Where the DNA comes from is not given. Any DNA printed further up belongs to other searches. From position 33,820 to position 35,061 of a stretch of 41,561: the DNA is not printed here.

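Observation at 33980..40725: Two diverged paralogous barrel domains in inverted orientation bracket the acylation module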

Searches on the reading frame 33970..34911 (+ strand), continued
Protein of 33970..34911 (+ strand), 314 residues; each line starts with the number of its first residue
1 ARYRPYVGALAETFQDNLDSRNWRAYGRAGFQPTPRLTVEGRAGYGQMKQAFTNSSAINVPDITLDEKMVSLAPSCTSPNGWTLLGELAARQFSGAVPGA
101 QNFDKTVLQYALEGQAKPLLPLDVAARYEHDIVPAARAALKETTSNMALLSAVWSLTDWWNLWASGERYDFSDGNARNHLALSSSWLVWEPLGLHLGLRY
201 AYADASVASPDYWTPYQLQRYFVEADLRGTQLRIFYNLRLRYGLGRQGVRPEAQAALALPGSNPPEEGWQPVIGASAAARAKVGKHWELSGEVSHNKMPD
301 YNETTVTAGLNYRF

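Call 28: search_protein_families(library=pfam, proteins=[P0075, P0094, P0141, P0134, P0095, P0130, P0147, P0137, P0123, P0148], max_evalue=0.0001)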
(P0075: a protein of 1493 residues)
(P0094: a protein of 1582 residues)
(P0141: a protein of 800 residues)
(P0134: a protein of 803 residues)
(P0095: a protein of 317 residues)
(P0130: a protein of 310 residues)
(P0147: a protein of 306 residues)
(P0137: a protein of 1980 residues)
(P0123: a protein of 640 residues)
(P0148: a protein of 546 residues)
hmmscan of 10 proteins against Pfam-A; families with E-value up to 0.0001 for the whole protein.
P0075 (1493 aa): 24 families
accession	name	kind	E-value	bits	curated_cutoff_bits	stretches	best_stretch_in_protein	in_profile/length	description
PF14559.12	TPR_19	-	1.2e-52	176.6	25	4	252-308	10-66/68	Tetratricopeptide repeat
PF13428.12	TPR_14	-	3.1e-45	148.3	23.5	2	201-240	3-42/44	Tetratricopeptide repeat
PF07719.23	TPR_2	-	2.6e-42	139.9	27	1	301-334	1-34/34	Tetratricopeptide repeat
PF13432.12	TPR_16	-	2.8e-35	120.8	32.7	2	273-335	3-65/65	Tetratricopeptide repeat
PF13371.12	TPR_9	-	2.4e-29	101.6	35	6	210-269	6-65/73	Tetratricopeptide repeat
PF13414.12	TPR_11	-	7.9e-28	96.3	26.8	0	280-315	7-42/42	TPR repeat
PF23914.1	TPR_CcmH_CycH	-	6.6e-22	78.5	42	2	225-334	42-154/158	Cytochrome c-type biogenesis protein H TPR domain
PF00515.34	TPR_1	-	1.2e-21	75.9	27.8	0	301-334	1-34/34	Tetratricopeptide repeat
PF13431.12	TPR_17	-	2.2e-19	68.5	24.4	0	292-320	4-32/34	Tetratricopeptide repeat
PF13181.12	TPR_8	-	4.1e-19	67.5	25.7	0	211-232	13-34/34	Tetratricopeptide repeat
PF13174.12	TPR_6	-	1.4e-17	63.5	26.3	0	209-231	10-32/33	Tetratricopeptide repeat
PF12895.13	ANAPC3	-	4.6e-16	59.3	27.2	0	670-711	18-55/82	Anaphase-promoting complex, cyclosome, subunit 3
PF13424.12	TPR_12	-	2.8e-14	53.5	30.1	1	300-363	2-73/77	Tetratricopeptide repeat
PF25064.1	ARM_TT21_5th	-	1.7e-08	35.2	27.8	0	278-364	12-101/117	TT21 fifth ARM repeats domain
PF03704.23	BTAD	-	2.1e-08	35.1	22.1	0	258-329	53-124/146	Bacterial transcriptional activator domain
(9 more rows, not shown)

P0094 (1582 aa): 18 families
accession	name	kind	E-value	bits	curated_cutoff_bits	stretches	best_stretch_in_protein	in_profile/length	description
PF14559.12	TPR_19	-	2.6e-39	133.8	25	2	55-115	2-62/68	Tetratricopeptide repeat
PF07719.23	TPR_2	-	4.6e-32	107.9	27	0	427-454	2-29/34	Tetratricopeptide repeat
PF13428.12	TPR_14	-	3.6e-31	104.9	23.5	0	605-642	5-42/44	Tetratricopeptide repeat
PF13432.12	TPR_16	-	9.7e-29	99.9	32.7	1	52-112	5-65/65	Tetratricopeptide repeat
PF13174.12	TPR_6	-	4.4e-18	65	26.3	0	291-320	3-32/33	Tetratricopeptide repeat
PF00515.34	TPR_1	-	6.3e-16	57.9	27.8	0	79-108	2-31/34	Tetratricopeptide repeat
PF13414.12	TPR_11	-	9.7e-14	51.2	26.8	0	85-114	1-30/42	TPR repeat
PF13424.12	TPR_12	-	4.3e-13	49.7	30.1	0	220-275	3-66/77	Tetratricopeptide repeat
PF13371.12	TPR_9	-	6.6e-13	48.9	35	0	57-114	8-65/73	Tetratricopeptide repeat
PF13431.12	TPR_17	-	1.3e-12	47.4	24.4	0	68-98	3-33/34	Tetratricopeptide repeat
PF23914.1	TPR_CcmH_CycH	-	8.9e-12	45.6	42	0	68-167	40-140/158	Cytochrome c-type biogenesis protein H TPR domain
PF24575.1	TPR_Slam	-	4.5e-11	43.5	35.2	0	675-720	53-98/104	Surface lipoprotein assembly modifier, N-terminal TPR repeats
PF13176.12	TPR_7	-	3.6e-10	39.5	27.9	0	80-113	1-34/36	Tetratricopeptide repeat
PF12895.13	ANAPC3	-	2.5e-08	34.5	27.2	0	243-313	12-81/82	Anaphase-promoting complex, cyclosome, subunit 3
PF25064.1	ARM_TT21_5th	-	2.8e-08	34.5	27.8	0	608-690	8-93/117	TT21 fifth ARM repeats domain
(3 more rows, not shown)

P0141 (800 aa): 12 families
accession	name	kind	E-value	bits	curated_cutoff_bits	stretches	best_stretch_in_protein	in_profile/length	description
PF14559.12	TPR_19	-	1.2e-25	90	25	2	70-135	1-66/68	Tetratricopeptide repeat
PF13428.12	TPR_14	-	5.1e-23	79.7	23.5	1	94-136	1-43/44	Tetratricopeptide repeat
PF14561.12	TPR_20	-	5.5e-15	55.9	25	0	213-272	5-66/90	Tetratricopeptide repeat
PF12895.13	ANAPC3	-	4.5e-14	52.9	27.2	1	143-221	4-81/82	Anaphase-promoting complex, cyclosome, subunit 3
PF07719.23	TPR_2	-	6.9e-11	41.8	27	0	95-127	2-34/34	Tetratricopeptide repeat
PF20225.4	DUF6584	-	9.5e-11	42.5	27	0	169-214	10-55/171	Family of unknown function (DUF6584)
PF23914.1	TPR_CcmH_CycH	-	6.7e-09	36.2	42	0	137-218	59-143/158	Cytochrome c-type biogenesis protein H TPR domain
PF13432.12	TPR_16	-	8.8e-09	36.1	32.7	0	66-127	3-64/65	Tetratricopeptide repeat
PF13371.12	TPR_9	-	4.1e-08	33.5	35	0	108-161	9-62/73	Tetratricopeptide repeat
PF13414.12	TPR_11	-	8e-07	29.1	26.8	0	111-135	11-35/42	TPR repeat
PF13174.12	TPR_6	-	5.4e-06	27.2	26.3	0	99-126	5-32/33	Tetratricopeptide repeat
PF03704.23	BTAD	-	4.8e-05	24.2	22.1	0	333-391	63-121/146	Bacterial transcriptional activator domain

P0134 (803 aa): 17 families
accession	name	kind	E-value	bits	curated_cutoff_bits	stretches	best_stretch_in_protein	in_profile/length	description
PF14559.12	TPR_19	-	3.4e-27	95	25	2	318-381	4-67/68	Tetratricopeptide repeat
PF13428.12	TPR_14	-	4.3e-19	67.5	23.5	0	307-347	3-43/44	Tetratricopeptide repeat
PF13432.12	TPR_16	-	2.6e-16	60.2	32.7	2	309-372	1-64/65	Tetratricopeptide repeat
PF13431.12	TPR_17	-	2.1e-15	56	24.4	0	123-155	2-34/34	Tetratricopeptide repeat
PF24575.1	TPR_Slam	-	1.5e-13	51.5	35.2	0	427-463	64-100/104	Surface lipoprotein assembly modifier, N-terminal TPR repeats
PF23914.1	TPR_CcmH_CycH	-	3.2e-12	47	42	0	381-477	58-154/158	Cytochrome c-type biogenesis protein H TPR domain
PF14561.12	TPR_20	-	5.2e-12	46.4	25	0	122-161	10-49/90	Tetratricopeptide repeat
PF13181.12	TPR_8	-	6.9e-10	38.7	25.7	0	136-161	3-28/34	Tetratricopeptide repeat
PF25064.1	ARM_TT21_5th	-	3.7e-09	37.4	27.8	0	118-171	19-72/117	TT21 fifth ARM repeats domain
PF07719.23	TPR_2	-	4.9e-09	36.1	27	0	483-511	6-34/34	Tetratricopeptide repeat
PF13424.12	TPR_12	-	6.9e-08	33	30.1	0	139-181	8-50/77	Tetratricopeptide repeat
PF14863.12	Alkyl_sulf_dimr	-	3.4e-07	31.2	26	0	99-155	68-124/139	Alkyl sulfatase dimerisation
PF13176.12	TPR_7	-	4.4e-07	29.9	27.9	0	343-369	3-29/36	Tetratricopeptide repeat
PF12895.13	ANAPC3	-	8.6e-07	29.6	27.2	0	110-155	3-44/82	Anaphase-promoting complex, cyclosome, subunit 3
PF13414.12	TPR_11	-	1.6e-06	28.1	26.8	0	497-513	13-29/42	TPR repeat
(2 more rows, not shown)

P0095 (317 aa): 0 families

P0130 (310 aa): 0 families

P0147 (306 aa): 0 families

P0137 (1980 aa): 29 families (the best 25 are shown)
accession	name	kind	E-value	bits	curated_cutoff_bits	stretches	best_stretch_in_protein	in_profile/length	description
PF14559.12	TPR_19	-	3.9e-120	392.7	25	11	1496-1558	5-67/68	Tetratricopeptide repeat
PF07719.23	TPR_2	-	3.9e-87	279.7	27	1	1107-1136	2-31/34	Tetratricopeptide repeat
PF13432.12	TPR_16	-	2.9e-86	283.7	32.7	6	1283-1345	2-64/65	Tetratricopeptide repeat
PF13428.12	TPR_14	-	3e-84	269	23.5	1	1517-1558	2-43/44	Tetratricopeptide repeat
PF00515.34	TPR_1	-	4.4e-74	241.9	27.8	2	529-559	3-33/34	Tetratricopeptide repeat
PF13414.12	TPR_11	-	2.8e-72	238.6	26.8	2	534-571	1-38/42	TPR repeat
PF23914.1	TPR_CcmH_CycH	-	1.2e-65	220.7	42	5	520-607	43-133/158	Cytochrome c-type biogenesis protein H TPR domain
PF13431.12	TPR_17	-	7e-64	207.3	24.4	0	796-829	1-34/34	Tetratricopeptide repeat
PF24575.1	TPR_Slam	-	4e-57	191.5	35.2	1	779-830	50-103/104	Surface lipoprotein assembly modifier, N-terminal TPR repeats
PF13424.12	TPR_12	-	1.9e-55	185.4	30.1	5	1107-1168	4-73/77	Tetratricopeptide repeat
PF13181.12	TPR_8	-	2.4e-49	161.7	25.7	0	529-559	3-33/34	Tetratricopeptide repeat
PF12895.13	ANAPC3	-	5e-45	152.1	27.2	1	1496-1574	3-80/82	Anaphase-promoting complex, cyclosome, subunit 3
PF25062.1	ARM_TT21_N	-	3.7e-36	125.4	40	1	1392-1558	39-210/222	Tetratricopeptide repeat protein 21 N-terminal ARM repeat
PF13174.12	TPR_6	-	5.9e-34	114.8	26.3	0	1518-1548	2-32/33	Tetratricopeptide repeat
PF13176.12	TPR_7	-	3.8e-33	111.2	27.9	1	1108-1136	1-29/36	Tetratricopeptide repeat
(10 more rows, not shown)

P0123 (640 aa): 5 families
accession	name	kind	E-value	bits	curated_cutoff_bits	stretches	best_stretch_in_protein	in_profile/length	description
PF13428.12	TPR_14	-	4.3e-07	30.4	23.5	0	62-89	3-30/44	Tetratricopeptide repeat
PF07719.23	TPR_2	-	1.2e-06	28.6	27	0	62-88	3-29/34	Tetratricopeptide repeat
PF13432.12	TPR_16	-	1.6e-06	28.9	32.7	0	31-87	1-58/65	Tetratricopeptide repeat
PF13424.12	TPR_12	-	5.6e-06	26.9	30.1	0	44-91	27-76/77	Tetratricopeptide repeat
PF17874.7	TPR_MalT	-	1.3e-05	25.1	45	0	180-275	25-123/336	MalT-like TPR region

P0148 (546 aa): 0 families

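Call 33: find_related_loci(query=A1, collection=genome_contigs, flank=10000)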
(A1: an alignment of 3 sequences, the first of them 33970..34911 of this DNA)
Query A1 (314 aa) in genome_contigs; peptide patterns used: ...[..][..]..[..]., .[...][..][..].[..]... (x = any residue, [..] = any of these).
23 stretches matched a pattern; 4 encode a relative of the query (tblastn E <= 1e-3); 4 distinct loci.
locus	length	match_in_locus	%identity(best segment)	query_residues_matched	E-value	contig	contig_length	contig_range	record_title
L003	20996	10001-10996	58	5-314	1e-126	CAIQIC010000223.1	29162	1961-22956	MAG: uncultured Lentisphaerae bacterium isolate AlinenSedimentsCore2_bin-2051 genome assembly, contig: bin-2051:223/573,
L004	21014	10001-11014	55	4-314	3e-117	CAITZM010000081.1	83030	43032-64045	MAG: uncultured Lentisphaerae bacterium isolate LJ_bin-4696 genome assembly, contig: bin-4696:081/191, whole genome shot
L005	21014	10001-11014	57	4-314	8e-122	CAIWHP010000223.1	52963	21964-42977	MAG: uncultured Lentisphaerae bacterium isolate Loclat_bin-07389 genome assembly, contig: bin-07389:223/280, whole genom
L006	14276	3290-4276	42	4-314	7e-80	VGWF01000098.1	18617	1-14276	MAG: Lentisphaerae bacterium isolate K_DeepCast_100m_m2_028 K_DeepCast_100m_m2_028_Ga0194127_10003932, whole genome shot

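Call 36: search_protein_families(library=pfam, proteins=[L004:386-2227:+, L004:2360-4981:+, L004:5060-7462:+, L004:11331-12359:-, L004:12289-15012:-, L004:15805-18552:-, L004:19711-20622:+], max_evalue=0.00001)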
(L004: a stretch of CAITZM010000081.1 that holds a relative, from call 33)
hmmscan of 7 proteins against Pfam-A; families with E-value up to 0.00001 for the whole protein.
L004:386-2227:+ (614 aa): 7 families
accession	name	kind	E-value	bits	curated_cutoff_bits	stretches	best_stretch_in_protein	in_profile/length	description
PF08275.17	DNAG_N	-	1.4e-39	135.5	26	1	139-266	1-127/128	DNA primase catalytic core, N-terminal domain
PF01807.25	Zn_ribbon_DnaG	-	1.9e-36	124.3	24.9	1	18-112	2-96/98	CHC2 zinc finger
PF13155.12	Toprim_2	-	3.1e-21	76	22.1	1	277-361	1-87/88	Toprim-like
PF13662.12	Toprim_4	-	3.5e-18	66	25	1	275-350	2-84/85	Toprim domain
PF01751.28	Toprim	-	1.5e-13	51.2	23.1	1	276-349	2-93/96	Toprim domain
PF13362.12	Toprim_3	-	1.3e-09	38.8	27.2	1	276-368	2-95/95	Toprim domain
PF10410.14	DnaB_bind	-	4.5e-08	33.7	20.6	1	388-436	8-56/56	DnaB-helicase binding domain of primase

L004:2360-4981:+ (874 aa): 13 families
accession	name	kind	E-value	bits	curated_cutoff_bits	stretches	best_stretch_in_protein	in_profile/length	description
PF14559.12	TPR_19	-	7.4e-26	90.7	25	0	424-480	1-57/68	Tetratricopeptide repeat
PF13432.12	TPR_16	-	2.6e-19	69.8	32.7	1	98-152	1-54/65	Tetratricopeptide repeat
PF07719.23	TPR_2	-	3e-19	67.9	27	0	164-193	3-32/34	Tetratricopeptide repeat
PF13428.12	TPR_14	-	1.4e-17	62.8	23.5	0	201-239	4-42/44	Tetratricopeptide repeat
PF23914.1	TPR_CcmH_CycH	-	3.2e-15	56.7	42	1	169-260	57-149/158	Cytochrome c-type biogenesis protein H TPR domain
PF13414.12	TPR_11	-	1.2e-11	44.5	26.8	0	427-462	7-42/42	TPR repeat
PF00515.34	TPR_1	-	3.4e-09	36.6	27.8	0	172-193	11-32/34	Tetratricopeptide repeat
PF13431.12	TPR_17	-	1.8e-08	34.5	24.4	0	370-400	4-34/34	Tetratricopeptide repeat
PF12895.13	ANAPC3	-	2.3e-08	34.7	27.2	0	245-322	2-77/82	Anaphase-promoting complex, cyclosome, subunit 3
PF24575.1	TPR_Slam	-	2.6e-08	34.7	35.2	0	192-251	41-100/104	Surface lipoprotein assembly modifier, N-terminal TPR repeats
PF13174.12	TPR_6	-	5.2e-08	33.5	26.3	0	385-413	6-33/33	Tetratricopeptide repeat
PF13424.12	TPR_12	-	9.1e-07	29.4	30.1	0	199-252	4-65/77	Tetratricopeptide repeat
PF01522.26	Polysacc_deac_1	-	7.4e-06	26.4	23.1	0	545-690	6-115/124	Polysaccharide deacetylase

L004:5060-7462:+ (801 aa): 13 families
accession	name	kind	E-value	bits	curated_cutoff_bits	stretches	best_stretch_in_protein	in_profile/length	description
PF14559.12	TPR_19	-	7.2e-28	97.2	25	0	192-233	4-45/68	Tetratricopeptide repeat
PF13428.12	TPR_14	-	1.7e-18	65.7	23.5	0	113-153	3-43/44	Tetratricopeptide repeat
PF13432.12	TPR_16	-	1.1e-17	64.6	32.7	1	81-142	1-62/65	Tetratricopeptide repeat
PF07719.23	TPR_2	-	2.9e-16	58.6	27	0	113-143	3-33/34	Tetratricopeptide repeat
PF23914.1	TPR_CcmH_CycH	-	7.5e-15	55.6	42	1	150-245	55-153/158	Cytochrome c-type biogenesis protein H TPR domain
PF13431.12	TPR_17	-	6.9e-12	45.1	24.4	0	133-161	1-29/34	Tetratricopeptide repeat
PF13424.12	TPR_12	-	3.4e-11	43.6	30.1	0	95-142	28-76/77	Tetratricopeptide repeat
PF24575.1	TPR_Slam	-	5.3e-08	33.7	35.2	0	186-232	54-100/104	Surface lipoprotein assembly modifier, N-terminal TPR repeats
PF12895.13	ANAPC3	-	7.3e-07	29.8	27.2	0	196-268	6-77/82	Anaphase-promoting complex, cyclosome, subunit 3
PF13414.12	TPR_11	-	7.6e-07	29.2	26.8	0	118-157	1-40/42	TPR repeat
PF00515.34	TPR_1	-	1.6e-06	28.1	27.8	0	117-144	7-34/34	Tetratricopeptide repeat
PF14561.12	TPR_20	-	3.1e-06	27.9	25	0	346-389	8-51/90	Tetratricopeptide repeat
PF13174.12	TPR_6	-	6.1e-06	27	26.3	0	81-108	4-31/33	Tetratricopeptide repeat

L004:11331-12359:- (343 aa): 1 family
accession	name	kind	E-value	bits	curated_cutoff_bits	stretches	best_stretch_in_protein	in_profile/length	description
PF00582.32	Usp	-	9e-45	153.1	24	2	172-326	2-141/141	Universal stress protein family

L004:12289-15012:- (908 aa): 5 families
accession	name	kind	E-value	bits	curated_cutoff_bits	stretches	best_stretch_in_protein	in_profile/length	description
PF02518.31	HATPase_c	-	7e-20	72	26.4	1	628-751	3-110/111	Histidine kinase-, DNA gyrase B-, and HSP90-like ATPase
PF00072.30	Response_reg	-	8.5e-19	68.2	30.2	1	774-885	1-110/111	Response regulator receiver domain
PF02743.24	dCache_1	-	7.6e-11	42.4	45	1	134-325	47-239/240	Cache domain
PF13188.13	PAS_8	-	8.4e-08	32.3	21.8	1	386-434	2-46/65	PAS domain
PF13426.13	PAS_9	-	6e-06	26.9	27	0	396-497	2-103/103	PAS domain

L004:15805-18552:- (916 aa): 5 families
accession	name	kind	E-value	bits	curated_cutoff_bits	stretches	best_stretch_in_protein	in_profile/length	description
PF00122.25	E1-E2_ATPase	-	3.7e-42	144.3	28.1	1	163-360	2-180/181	E1-E2 ATPase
PF00689.26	Cation_ATPase_C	-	6e-36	124.3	27.3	1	737-908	1-175/175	Cation transporting ATPase, C-terminus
PF00702.32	Hydrolase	-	1.3e-21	78.3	26.4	1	379-666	3-191/191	haloacid dehalogenase-like hydrolase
PF00690.31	Cation_ATPase_N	-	2.4e-09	37.1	20.4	1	70-122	16-68/69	Cation transporter/ATPase, N-terminus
PF12710.13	HAD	-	7.8e-08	33.4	27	0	563-663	90-189/189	haloacid dehalogenase-like hydrolase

L004:19711-20622:+ (304 aa): 2 families
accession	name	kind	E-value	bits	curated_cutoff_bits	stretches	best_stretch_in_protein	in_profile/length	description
PF03466.25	LysR_substrate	-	1.8e-16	60.6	28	1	104-296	7-198/209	LysR substrate binding domain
PF00126.33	HTH_1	-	2.3e-16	59.9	26.6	1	16-74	2-60/60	Bacterial regulatory helix-turn-helix protein, lysR family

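Call 40: predict_structure(alignment_id=A2)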
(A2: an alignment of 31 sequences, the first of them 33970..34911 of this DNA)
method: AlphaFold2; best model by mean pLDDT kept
length: 314 residues; sequences in the alignment: 31
mean_pLDDT: 94.3   pTM: 0.87
mean pLDDT of the five models: 94.3, 94.0, 93.7, 93.5, 93.1
residues with pLDDT >= 90: 273; 70-90: 31; 50-70: 10; < 50: 0
segments of 3 or more residues with pLDDT < 50: none
pLDDT, mean of each block of 10 residues (from residue 1): 91 96 98 96 97 74 95 96 97 89 93 96 98 95 97 97 98 98 98 97 95 96 97 95 96 79 78 98 96 97 98 96
secondary structure, 60 per line:
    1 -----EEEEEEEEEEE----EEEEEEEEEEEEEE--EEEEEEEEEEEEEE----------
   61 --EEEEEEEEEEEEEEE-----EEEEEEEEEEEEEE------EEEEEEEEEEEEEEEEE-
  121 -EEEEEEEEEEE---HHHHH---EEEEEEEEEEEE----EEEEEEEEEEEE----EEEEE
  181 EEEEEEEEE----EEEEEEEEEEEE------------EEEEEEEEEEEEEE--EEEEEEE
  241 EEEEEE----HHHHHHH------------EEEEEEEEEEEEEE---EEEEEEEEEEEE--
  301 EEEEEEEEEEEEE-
elements in order: E6-16 E21-34 E37-50 E63-77 E83-96 E103-119 E122-132 H136-140 E144-155 E160-171 E176-189 E194-205 E218-231 E234-246 H251-257 E270-283 E287-298 E301-313
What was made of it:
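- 33970..34911 (+): Barrel A: 16-stranded beta-barrel domain (314 aa modelled). AlphaFold2 with a 31-sequence alignment: pLDDT 94.3, pTM 0.87, 16 strands (call 40).
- On Synthase-dependent exopolysaccharide export porins (PgaA/BcsC/PelB class): The AlphaFold2 model of barrel A has 16 strands, pLDDT 94.3 and pTM 0.87 (call 40).
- On Slam (surface lipoprotein assembly modifier: TPR + DUF560 barrel): The model has 16 strands (call 40).
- Fold: AlphaFold2 pLDDT 94.3, pTM 0.87, 16 strands (call 40).
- Tried and rejected: The 31-sequence alignment resolved the fold (call 40).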

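Call 42: fold_search(model_id=the predicted structure, library=pdb)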
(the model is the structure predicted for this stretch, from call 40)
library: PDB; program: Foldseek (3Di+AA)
matches with E <= 10: 902; with E <= 0.001: 305
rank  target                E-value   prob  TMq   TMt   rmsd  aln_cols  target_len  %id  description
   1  4y25                  1.7e-10  1.00  0.66  0.70   4.6       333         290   14  Bacterial polysaccharide outer membrane secretin (released 2016-03-16)
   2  6tzk                  9.6e-10  1.00  0.71  0.52   6.1       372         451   10  Bacterial cellulose synthase outermembrane channel BcsC with terminal TPR repeat (released 2019-10-23)
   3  9b8h_A                1.2e-09  1.00  0.70  0.40   6.3       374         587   11  Cryo-EM structure of E. coli cellulose synthase subunit C with cellotetraose (released 2025-02-19)
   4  2f1c                  3.0e-08  1.00  0.46  0.55   8.2       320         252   10  Crystal structure of the monomeric porin OmpG (released 2006-06-27)
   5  2wvp                  1.2e-07  1.00  0.47  0.55   8.0       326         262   10  Synthetically modified OmpG (released 2010-07-14)
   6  4aip_B                5.3e-07  1.00  0.53  0.28  10.6       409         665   12  The FrpB iron transporter from Neisseria meningitidis (F3-3 variant) (released 2013-01-23)
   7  3sy9_A                6.8e-07  1.00  0.44  0.39  10.2       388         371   10  Crystal structure of Pseudomonas aeruginosa OccD2 (OpdC) (released 2012-02-08)
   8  5dl7                  7.1e-07  1.00  0.45  0.38   9.7       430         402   11  Crystal structure of Acinetobacter baumannii OccAB3 (released 2016-02-03)
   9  3dwn_A                7.5e-07  1.00  0.47  0.37  15.5       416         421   11  Crystal structure of the long-chain fatty acid transporter FadL mutant A77E/S100R (released 2008-12-16)
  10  4aip_A                7.8e-07  1.00  0.52  0.27  10.5       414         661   12  The FrpB iron transporter from Neisseria meningitidis (F3-3 variant) (released 2013-01-23)
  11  9wcb_A                8.7e-07  1.00  0.40  0.37  10.3       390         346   11  Open state of A8 gpJ 713 central tail fiber with OmpC G17 from E. coli EDL933 (released 2026-01-28)
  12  4ctd_B                9.1e-07  1.00  0.47  0.59   6.1       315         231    9  X-ray structure of an engineered OmpG loop6-deletion (released 2014-08-13)
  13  4ctd_A                9.6e-07  1.00  0.47  0.59   6.5       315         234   10  X-ray structure of an engineered OmpG loop6-deletion (released 2014-08-13)
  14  8s34_A                1.2e-06  1.00  0.43  0.23  13.0       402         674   11  Ferric-mycobactin receptor (FemA) in complex with aeruginic acid (released 2025-02-26)
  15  5nup_A                1.2e-06  1.00  0.41  0.38  10.8       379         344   10  Structural basis for maintenance of bacterial outer membrane lipid asymmetry (released 2017-10-25)
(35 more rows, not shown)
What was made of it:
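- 33970..34911 (+): Foldseek top hits are PgaA 4Y25, BcsC 6TZK/9B8H and PelB 9H80 (call 42).
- On Synthase-dependent exopolysaccharide export porins (PgaA/BcsC/PelB class): 9H80_M gives 0.62, OmpG 0.46 and general porins <= 0.47 (call 42).
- Closest known: BcsC. Same: TPR plus 16-stranded barrel; TMq 0.70-0.71 (call 42).
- Generic porins score TM <= 0.53 (call 42). The three best fold matches are all polysaccharide export porins, and generic porins score much lower (call 42).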
